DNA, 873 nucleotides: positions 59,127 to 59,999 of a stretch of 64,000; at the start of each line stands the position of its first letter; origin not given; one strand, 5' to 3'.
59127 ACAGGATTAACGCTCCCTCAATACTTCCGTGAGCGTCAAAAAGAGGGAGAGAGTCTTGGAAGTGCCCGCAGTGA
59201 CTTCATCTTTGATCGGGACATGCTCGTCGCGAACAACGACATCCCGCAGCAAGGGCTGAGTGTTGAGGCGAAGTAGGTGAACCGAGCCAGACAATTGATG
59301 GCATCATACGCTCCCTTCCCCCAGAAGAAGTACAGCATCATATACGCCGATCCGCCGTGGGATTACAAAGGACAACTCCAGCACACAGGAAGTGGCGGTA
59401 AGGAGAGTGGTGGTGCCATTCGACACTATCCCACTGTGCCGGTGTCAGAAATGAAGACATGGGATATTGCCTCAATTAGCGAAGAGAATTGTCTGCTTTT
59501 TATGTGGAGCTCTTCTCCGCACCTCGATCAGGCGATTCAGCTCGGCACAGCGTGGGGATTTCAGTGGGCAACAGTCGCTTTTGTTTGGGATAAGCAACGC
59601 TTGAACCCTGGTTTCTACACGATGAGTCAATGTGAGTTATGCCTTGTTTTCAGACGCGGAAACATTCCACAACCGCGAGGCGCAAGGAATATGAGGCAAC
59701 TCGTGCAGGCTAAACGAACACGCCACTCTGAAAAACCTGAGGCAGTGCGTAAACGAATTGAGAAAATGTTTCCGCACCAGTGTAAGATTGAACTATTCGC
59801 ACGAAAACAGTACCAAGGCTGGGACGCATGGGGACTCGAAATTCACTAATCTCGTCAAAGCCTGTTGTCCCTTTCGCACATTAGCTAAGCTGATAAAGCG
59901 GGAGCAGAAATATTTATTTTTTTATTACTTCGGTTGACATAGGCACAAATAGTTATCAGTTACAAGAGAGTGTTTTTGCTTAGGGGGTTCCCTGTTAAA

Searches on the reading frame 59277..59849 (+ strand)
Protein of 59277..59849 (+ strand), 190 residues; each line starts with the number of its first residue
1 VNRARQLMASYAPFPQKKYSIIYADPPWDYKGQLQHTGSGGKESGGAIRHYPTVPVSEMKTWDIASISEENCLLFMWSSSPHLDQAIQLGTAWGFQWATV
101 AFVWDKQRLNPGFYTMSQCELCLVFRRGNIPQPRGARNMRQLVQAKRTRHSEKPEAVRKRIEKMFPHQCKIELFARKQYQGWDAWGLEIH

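Call 69: search_protein_families(library=pfam, proteins=[window:59277-59849:+], max_evalue=0.001)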
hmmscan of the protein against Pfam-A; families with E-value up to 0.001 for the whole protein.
window:59277-59849:+ (190 aa): 1 family
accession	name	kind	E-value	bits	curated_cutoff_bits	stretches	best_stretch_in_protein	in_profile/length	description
PF05063.20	MT-A70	-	3.7e-17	63.2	23.9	1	19-188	1-172/172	MT-A70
